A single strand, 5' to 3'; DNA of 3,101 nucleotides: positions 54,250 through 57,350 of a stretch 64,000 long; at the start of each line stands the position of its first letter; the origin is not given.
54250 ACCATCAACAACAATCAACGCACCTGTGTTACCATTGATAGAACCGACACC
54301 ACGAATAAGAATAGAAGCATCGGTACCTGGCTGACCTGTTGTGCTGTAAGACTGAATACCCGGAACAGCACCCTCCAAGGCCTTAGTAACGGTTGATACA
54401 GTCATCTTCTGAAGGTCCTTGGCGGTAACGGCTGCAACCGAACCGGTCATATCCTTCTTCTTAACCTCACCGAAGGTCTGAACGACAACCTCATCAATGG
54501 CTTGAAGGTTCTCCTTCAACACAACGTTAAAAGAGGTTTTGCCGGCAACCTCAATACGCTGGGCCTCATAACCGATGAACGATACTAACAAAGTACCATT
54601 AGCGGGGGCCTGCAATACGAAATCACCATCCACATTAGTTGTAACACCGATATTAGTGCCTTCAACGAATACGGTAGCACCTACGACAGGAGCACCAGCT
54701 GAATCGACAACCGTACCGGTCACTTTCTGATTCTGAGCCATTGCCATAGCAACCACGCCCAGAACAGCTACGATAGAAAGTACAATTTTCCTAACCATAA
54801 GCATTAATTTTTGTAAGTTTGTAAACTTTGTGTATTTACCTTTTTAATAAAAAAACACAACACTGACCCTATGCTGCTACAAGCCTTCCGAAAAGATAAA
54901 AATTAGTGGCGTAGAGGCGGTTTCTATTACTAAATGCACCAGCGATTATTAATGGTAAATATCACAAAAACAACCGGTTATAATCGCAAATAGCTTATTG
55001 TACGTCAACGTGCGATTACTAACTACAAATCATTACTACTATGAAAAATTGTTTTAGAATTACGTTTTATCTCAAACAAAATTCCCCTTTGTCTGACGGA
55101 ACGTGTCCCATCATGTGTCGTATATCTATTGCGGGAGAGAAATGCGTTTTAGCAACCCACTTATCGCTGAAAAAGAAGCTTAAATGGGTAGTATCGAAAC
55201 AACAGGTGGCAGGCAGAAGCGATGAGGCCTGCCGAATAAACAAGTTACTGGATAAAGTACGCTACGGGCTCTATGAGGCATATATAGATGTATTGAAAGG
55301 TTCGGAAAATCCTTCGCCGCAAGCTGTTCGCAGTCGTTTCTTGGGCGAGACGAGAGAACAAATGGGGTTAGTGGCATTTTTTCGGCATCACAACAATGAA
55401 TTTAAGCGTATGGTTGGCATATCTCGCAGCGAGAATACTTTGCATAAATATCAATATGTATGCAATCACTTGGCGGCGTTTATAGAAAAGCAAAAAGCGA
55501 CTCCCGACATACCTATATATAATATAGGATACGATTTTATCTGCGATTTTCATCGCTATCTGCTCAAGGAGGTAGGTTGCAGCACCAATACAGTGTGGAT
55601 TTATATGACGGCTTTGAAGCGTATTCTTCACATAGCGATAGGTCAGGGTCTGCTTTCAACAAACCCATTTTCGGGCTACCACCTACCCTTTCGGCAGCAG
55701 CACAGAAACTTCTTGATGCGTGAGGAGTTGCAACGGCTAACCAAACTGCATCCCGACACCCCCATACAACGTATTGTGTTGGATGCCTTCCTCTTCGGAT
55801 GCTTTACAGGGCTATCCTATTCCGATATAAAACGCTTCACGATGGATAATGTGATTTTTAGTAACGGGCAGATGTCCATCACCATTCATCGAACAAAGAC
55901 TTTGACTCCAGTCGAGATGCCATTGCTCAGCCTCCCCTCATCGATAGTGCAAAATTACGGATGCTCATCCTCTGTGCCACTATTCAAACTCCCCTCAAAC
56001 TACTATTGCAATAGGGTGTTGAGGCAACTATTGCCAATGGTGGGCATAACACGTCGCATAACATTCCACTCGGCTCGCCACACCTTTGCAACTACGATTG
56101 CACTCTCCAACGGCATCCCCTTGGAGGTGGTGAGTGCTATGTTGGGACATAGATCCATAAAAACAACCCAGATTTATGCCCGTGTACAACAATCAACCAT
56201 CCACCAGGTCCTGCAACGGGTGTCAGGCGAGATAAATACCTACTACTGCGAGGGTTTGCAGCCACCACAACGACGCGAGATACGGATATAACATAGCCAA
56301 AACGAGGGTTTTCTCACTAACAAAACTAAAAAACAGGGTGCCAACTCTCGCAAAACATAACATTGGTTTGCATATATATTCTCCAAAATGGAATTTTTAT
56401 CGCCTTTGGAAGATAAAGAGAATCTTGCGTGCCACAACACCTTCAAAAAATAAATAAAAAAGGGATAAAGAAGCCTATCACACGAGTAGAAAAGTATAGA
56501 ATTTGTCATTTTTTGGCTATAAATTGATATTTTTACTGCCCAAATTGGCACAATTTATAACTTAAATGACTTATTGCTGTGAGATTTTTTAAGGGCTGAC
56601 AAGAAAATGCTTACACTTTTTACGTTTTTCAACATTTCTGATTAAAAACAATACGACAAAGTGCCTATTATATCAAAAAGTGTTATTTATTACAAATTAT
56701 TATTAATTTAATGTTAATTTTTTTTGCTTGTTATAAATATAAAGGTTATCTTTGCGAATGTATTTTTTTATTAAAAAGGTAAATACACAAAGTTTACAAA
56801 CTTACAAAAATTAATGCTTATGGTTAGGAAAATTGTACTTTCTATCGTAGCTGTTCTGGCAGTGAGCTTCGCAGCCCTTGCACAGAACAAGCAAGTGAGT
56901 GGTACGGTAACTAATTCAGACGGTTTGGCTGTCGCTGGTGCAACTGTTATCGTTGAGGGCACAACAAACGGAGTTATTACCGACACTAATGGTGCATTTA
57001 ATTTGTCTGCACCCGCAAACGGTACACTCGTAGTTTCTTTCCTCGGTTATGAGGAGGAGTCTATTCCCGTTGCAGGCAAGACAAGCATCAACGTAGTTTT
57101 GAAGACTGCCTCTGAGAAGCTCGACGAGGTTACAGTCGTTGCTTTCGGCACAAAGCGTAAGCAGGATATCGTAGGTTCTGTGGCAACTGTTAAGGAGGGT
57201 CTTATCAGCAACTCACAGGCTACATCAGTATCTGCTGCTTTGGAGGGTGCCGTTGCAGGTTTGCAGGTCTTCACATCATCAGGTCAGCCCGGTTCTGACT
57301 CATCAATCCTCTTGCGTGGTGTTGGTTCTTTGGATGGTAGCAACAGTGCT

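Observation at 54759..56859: Recombinase-in-the-middle DNA inversion switch toggling between two divergent SusC/SusD pairs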

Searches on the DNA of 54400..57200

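Call 73: search_rna_families(source=window, start=54400, end=57200, threshold=evalue, max_evalue=1)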
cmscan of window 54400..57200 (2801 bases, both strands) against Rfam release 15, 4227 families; matches with E-value up to 1: 0.
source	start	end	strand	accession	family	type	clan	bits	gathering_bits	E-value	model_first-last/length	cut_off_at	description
